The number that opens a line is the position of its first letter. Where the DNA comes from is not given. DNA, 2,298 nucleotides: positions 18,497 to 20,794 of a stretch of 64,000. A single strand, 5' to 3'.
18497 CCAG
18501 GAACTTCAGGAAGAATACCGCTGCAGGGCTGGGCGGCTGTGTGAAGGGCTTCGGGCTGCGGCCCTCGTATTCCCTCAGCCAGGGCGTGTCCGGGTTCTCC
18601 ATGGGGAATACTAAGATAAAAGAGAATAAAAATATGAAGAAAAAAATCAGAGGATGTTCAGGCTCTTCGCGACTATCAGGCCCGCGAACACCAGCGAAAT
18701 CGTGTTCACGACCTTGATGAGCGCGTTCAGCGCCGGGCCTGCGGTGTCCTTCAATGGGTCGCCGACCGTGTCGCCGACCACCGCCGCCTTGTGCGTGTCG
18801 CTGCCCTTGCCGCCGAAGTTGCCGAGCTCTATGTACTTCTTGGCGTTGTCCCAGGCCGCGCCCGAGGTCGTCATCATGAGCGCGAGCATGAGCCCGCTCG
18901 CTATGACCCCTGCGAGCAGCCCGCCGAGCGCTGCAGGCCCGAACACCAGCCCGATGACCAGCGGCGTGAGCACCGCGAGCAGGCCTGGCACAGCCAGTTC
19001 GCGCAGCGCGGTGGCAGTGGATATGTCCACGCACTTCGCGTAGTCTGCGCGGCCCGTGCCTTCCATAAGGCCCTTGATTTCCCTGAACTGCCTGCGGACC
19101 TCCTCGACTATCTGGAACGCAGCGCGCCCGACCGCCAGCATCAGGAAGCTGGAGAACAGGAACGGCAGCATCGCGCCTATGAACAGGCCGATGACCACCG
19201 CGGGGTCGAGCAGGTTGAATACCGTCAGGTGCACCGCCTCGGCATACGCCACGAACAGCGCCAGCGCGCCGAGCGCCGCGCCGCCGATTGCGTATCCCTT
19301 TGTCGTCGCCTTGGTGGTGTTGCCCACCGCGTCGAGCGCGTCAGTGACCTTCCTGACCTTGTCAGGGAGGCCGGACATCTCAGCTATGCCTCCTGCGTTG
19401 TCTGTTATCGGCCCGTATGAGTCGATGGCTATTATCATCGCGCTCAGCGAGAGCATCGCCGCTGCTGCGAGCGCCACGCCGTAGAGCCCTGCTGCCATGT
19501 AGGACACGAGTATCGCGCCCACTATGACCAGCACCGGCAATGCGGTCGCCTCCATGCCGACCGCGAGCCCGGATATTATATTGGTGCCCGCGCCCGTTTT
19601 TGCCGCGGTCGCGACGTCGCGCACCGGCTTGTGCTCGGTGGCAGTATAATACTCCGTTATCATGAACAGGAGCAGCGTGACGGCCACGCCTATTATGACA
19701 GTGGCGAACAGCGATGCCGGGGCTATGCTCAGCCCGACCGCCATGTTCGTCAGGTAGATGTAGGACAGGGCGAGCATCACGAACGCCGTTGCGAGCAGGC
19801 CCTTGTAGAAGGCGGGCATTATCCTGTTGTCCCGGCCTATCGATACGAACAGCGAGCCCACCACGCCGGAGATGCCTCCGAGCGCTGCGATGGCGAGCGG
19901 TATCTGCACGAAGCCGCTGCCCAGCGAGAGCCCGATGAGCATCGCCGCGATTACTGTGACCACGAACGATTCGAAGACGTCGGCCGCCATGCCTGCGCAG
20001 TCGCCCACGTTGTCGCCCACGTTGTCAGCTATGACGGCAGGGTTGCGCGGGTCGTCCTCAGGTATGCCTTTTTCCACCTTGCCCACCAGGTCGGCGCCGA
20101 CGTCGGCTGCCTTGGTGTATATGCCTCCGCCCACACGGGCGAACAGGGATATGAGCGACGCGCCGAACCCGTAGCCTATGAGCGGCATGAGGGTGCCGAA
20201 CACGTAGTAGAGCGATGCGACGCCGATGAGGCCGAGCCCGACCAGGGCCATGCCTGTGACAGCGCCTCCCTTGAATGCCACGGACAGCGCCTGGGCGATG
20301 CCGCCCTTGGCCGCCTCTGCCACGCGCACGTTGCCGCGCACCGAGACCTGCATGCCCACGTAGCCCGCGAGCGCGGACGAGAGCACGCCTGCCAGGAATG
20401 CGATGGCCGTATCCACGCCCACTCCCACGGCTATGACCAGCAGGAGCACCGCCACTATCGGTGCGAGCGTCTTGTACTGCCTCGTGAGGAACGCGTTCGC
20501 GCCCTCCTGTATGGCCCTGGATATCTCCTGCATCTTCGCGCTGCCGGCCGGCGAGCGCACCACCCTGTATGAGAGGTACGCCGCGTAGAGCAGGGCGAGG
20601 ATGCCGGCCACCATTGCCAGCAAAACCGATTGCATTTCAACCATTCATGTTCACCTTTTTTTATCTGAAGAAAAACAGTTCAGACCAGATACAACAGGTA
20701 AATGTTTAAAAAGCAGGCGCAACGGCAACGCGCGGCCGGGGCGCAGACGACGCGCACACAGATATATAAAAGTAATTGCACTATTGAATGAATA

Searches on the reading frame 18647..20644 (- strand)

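Call 12: search_protein_families(library=ncbifam, proteins=[window:18647-20644:-], max_evalue=0.00001)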
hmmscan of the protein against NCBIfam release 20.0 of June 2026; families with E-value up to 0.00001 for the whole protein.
window:18647-20644:- (665 aa): 13 families
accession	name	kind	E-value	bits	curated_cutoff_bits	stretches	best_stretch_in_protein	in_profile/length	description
NF001959.0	PRK00733.3-4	equivalog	4.6e-282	937.4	975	1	5-661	3-672/674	sodium-translocating pyrophosphatase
NF001960.0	PRK00733.3-5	equivalog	2e-268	892.3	546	1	5-659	3-669/673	sodium-translocating pyrophosphatase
NF001951.0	PRK00733.1-2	equivalog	1e-262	873.8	859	1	4-657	3-688/691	sodium-translocating pyrophosphatase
TIGR01104.1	V_PPase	equivalog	8e-253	841.1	651.9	1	8-660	5-693/697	V-type H(+)-translocating pyrophosphatase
NF001953.0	PRK00733.2-1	equivalog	1.3e-237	790.6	783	1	4-658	2-697/697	sodium-translocating pyrophosphatase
NF001961.0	PRK00733.3-6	equivalog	2.2e-229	763.2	926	1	6-657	4-670/671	sodium-translocating pyrophosphatase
NF001955.0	PRK00733.2-4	equivalog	7.8e-228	758.5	1059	1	4-659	3-702/736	sodium-translocating pyrophosphatase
NF001954.0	PRK00733.2-2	equivalog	3.2e-223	743.4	894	2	153-662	181-722/723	sodium-translocating pyrophosphatase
NF001957.0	PRK00733.3-2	equivalog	4e-223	742.6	945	1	9-658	3-649/651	sodium-translocating pyrophosphatase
NF001958.0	PRK00733.3-3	equivalog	1.6e-216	720.8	1055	1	5-658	2-674/680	sodium-translocating pyrophosphatase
NF001952.0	PRK00733.1-4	equivalog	1.3e-214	714.6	912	1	3-661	15-731/782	sodium-translocating pyrophosphatase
NF001956.0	PRK00733.3-1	equivalog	2.1e-190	634.9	1321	1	7-661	8-696/704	sodium-translocating pyrophosphatase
NF001950.0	PRK00733.1-1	equivalog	9.7e-65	219.1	826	2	291-657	370-768/807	sodium-translocating pyrophosphatase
